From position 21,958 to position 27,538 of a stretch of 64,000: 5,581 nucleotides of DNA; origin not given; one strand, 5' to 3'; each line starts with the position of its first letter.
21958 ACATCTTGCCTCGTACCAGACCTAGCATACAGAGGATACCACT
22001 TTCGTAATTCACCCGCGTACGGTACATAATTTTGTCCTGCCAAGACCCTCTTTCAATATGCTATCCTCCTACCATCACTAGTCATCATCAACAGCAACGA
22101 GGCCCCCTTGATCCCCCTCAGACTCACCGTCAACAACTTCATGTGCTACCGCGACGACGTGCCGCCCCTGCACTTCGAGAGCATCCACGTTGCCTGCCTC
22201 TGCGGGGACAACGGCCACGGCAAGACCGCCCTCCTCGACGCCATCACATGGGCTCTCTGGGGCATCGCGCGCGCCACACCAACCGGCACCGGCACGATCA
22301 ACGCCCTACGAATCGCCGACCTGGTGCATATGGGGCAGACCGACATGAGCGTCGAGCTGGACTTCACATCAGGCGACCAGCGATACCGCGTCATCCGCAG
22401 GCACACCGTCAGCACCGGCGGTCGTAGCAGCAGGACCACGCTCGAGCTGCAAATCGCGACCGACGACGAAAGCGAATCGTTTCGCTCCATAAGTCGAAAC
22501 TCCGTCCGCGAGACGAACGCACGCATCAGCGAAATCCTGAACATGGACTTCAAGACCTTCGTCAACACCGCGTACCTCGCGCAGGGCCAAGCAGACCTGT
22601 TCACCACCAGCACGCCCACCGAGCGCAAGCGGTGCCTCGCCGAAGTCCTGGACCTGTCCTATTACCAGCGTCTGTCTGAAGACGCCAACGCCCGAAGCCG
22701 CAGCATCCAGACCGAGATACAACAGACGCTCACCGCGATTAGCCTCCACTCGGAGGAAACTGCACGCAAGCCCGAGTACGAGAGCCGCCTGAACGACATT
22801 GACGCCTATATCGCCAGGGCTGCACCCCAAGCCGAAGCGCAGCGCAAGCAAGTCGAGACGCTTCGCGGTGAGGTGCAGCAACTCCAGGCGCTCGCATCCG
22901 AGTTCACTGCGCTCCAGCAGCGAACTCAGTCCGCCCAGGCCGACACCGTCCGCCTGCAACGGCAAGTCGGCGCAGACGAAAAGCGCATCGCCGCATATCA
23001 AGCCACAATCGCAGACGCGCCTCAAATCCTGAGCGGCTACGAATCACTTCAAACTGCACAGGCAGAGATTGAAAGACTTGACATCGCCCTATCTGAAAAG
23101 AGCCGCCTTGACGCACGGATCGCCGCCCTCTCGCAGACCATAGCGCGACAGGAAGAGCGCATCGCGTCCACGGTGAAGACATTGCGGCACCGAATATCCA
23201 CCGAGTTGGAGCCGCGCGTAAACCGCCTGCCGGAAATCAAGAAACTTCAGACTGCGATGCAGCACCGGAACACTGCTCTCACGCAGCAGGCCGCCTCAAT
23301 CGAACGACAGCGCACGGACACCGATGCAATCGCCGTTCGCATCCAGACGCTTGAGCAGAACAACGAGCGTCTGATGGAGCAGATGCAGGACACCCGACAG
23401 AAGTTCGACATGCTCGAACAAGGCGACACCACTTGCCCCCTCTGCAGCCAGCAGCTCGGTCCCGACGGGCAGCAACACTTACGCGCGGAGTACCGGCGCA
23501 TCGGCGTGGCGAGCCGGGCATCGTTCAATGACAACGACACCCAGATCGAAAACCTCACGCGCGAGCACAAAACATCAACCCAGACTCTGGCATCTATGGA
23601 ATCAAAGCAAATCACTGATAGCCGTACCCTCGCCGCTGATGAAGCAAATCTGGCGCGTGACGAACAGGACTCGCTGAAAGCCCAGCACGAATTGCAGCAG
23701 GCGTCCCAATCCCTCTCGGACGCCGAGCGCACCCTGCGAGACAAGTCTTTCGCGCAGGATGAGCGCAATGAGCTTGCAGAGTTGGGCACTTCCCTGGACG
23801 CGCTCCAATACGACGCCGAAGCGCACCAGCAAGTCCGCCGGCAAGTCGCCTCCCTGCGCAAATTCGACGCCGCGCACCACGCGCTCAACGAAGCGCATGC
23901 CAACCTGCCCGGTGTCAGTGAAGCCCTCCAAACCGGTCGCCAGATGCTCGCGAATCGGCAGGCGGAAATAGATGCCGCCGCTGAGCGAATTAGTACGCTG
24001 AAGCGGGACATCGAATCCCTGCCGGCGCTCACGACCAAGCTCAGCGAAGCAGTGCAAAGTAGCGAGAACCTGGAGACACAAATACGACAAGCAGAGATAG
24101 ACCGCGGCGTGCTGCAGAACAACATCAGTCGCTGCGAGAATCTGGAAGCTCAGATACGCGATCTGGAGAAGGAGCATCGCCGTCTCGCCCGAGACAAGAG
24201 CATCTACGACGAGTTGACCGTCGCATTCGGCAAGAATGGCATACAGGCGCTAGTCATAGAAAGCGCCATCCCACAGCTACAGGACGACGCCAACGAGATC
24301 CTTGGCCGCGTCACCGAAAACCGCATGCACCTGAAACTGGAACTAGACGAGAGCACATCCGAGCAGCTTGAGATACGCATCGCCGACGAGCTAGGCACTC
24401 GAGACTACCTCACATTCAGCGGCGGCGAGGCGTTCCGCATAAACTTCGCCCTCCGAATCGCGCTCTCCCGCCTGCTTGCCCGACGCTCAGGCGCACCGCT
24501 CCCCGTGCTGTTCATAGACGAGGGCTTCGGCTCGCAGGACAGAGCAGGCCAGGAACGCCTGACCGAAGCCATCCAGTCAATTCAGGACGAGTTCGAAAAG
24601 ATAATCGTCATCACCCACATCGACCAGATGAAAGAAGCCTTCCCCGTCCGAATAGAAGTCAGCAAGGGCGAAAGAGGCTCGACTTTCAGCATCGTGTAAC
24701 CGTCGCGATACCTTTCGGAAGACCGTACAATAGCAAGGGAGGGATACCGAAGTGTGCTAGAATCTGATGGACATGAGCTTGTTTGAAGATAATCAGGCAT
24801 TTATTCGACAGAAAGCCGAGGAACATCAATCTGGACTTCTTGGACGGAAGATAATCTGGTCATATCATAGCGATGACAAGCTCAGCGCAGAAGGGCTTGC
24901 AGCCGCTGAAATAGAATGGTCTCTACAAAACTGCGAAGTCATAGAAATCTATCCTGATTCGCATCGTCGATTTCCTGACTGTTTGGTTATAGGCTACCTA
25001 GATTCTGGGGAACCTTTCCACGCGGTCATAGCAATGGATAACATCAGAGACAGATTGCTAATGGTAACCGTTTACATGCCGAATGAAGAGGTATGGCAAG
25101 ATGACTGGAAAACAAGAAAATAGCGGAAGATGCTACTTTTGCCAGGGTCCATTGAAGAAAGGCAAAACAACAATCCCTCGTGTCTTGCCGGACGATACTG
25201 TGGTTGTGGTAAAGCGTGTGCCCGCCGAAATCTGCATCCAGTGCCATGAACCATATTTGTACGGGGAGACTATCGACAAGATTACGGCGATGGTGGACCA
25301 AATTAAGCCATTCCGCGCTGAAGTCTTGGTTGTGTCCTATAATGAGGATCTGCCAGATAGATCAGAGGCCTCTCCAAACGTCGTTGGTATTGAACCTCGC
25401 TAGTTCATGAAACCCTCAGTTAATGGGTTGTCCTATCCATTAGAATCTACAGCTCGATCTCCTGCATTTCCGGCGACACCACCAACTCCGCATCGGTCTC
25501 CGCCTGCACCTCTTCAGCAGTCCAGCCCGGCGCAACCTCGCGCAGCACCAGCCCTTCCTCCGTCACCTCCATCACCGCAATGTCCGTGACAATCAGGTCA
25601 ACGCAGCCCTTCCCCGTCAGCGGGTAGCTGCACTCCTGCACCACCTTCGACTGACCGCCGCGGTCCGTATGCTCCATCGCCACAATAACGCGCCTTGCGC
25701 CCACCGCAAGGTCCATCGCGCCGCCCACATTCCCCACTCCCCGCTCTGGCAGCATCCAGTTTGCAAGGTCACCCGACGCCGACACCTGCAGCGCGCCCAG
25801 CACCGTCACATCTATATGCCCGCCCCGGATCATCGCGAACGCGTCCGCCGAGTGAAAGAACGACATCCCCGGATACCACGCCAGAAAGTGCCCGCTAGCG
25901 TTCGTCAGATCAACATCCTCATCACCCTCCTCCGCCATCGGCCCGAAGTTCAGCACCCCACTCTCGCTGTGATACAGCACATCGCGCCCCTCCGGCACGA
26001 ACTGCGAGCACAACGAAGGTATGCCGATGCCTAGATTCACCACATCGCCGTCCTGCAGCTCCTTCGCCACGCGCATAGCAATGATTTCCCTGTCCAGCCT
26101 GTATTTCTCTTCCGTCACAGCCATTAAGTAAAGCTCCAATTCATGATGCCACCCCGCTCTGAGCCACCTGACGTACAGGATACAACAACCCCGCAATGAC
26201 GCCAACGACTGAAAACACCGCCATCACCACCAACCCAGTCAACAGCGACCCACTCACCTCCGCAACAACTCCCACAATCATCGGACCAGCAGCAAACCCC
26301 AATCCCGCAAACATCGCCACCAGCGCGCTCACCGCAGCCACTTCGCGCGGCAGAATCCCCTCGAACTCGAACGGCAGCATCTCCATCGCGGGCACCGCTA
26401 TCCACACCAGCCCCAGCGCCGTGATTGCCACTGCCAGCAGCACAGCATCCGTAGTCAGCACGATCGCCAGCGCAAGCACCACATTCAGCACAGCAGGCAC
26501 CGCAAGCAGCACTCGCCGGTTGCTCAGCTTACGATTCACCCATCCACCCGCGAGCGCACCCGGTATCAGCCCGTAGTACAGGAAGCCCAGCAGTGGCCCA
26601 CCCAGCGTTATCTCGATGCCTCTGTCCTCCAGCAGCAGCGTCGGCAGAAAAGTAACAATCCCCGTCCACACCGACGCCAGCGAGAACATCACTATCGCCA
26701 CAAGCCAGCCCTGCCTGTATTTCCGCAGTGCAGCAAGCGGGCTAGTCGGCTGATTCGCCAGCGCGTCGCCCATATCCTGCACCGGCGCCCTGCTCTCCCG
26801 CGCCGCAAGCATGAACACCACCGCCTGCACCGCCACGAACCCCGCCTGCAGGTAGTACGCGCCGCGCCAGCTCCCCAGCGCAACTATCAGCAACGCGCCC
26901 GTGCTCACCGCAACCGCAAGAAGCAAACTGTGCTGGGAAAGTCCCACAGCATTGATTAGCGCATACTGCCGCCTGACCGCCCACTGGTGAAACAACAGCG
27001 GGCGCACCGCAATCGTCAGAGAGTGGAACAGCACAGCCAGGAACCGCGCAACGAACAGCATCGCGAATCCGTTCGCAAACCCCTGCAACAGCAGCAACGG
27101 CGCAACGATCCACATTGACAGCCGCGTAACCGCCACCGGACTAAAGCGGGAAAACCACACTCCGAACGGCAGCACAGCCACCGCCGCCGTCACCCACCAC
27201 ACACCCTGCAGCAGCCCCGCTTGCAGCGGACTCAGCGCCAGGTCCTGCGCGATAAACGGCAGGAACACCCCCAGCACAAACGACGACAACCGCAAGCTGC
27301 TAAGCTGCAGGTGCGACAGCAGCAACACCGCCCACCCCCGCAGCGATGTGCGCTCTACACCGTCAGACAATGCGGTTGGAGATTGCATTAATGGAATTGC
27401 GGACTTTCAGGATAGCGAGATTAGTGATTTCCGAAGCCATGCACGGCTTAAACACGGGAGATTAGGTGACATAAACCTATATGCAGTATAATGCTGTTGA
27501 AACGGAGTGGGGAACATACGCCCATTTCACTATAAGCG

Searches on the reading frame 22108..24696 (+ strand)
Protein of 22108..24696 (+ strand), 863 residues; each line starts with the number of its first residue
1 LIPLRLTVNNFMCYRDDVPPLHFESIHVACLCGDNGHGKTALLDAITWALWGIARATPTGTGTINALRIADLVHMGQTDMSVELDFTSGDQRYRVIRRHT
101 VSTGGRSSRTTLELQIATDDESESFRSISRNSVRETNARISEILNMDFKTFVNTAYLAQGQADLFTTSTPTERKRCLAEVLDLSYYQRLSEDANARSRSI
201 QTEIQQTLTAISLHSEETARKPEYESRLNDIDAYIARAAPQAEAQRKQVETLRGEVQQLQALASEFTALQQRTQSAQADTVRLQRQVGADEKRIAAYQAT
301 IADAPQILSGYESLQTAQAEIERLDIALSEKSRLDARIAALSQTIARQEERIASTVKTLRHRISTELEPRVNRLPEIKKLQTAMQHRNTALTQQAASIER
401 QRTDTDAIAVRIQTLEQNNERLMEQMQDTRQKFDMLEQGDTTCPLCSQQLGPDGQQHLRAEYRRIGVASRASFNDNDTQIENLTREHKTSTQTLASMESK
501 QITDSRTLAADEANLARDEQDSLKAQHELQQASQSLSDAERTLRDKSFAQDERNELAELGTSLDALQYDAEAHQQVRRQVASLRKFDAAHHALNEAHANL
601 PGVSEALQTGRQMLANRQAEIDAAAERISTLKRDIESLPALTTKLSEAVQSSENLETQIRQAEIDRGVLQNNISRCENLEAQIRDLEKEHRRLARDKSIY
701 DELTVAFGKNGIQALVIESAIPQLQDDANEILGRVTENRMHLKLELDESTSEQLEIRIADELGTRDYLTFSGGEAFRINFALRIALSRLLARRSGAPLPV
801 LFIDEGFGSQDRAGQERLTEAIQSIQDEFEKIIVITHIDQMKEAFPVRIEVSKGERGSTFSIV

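Call 75: search_protein_families(library=phrogs, proteins=[window:22108-24696:+], max_evalue=0.01)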
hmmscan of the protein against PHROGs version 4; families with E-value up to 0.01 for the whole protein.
window:22108-24696:+ (863 aa): 5 families
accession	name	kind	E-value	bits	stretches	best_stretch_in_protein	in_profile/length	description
phrog_77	-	DNA, RNA and nucleotide metabolism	1.7e-82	279.4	1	1-861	296-953/967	SbcC-like subunit of palindrome specific endonuclease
phrog_19980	-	unknown function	3.1e-42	146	2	1-432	1-432/1068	-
phrog_1499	-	unknown function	6.9e-07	29.9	1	22-62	22-63/427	-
phrog_21388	-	DNA, RNA and nucleotide metabolism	0.00033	21.7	1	34-98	42-98/126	exonuclease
phrog_10445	-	unknown function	0.0095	16.2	1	5-52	7-50/296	-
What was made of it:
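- Tried and rejected: It matches an SbcC-like PHROG and looks like a housekeeping gene (call 75).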

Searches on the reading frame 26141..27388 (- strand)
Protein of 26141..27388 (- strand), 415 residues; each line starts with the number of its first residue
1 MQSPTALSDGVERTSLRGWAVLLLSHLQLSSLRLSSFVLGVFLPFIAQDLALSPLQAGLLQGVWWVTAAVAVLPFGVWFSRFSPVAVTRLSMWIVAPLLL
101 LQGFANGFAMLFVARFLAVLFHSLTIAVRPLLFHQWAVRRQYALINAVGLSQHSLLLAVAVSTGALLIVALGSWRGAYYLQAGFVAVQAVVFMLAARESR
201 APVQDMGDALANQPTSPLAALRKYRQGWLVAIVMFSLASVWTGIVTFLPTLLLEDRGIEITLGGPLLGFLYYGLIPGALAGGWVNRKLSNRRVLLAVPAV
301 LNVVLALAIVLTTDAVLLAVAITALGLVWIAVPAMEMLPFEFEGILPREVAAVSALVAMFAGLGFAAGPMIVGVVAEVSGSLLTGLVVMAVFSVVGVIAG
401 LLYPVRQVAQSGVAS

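Call 53: find_encoding_contigs(protein=window:26141-27388:-, flank=10000, max_places=1)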
Protein window:26141-27388:- (415 aa): 1 contig read that carries it; 1 place shown.
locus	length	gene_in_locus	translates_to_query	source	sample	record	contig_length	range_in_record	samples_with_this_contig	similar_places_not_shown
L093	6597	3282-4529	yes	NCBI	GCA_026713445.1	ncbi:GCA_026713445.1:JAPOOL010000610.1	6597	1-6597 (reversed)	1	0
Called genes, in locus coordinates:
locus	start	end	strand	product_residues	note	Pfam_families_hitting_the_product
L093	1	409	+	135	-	PF01144:CoA_trans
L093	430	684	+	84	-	-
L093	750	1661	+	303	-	PF01557:FAA_hydrolase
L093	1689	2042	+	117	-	-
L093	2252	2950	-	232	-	-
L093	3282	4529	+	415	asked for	PF07690:MFS_1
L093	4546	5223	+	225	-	PF01144:CoA_trans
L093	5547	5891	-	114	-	PF14076:DUF4258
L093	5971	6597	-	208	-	PF13558:SbcC_Walker_B (weak)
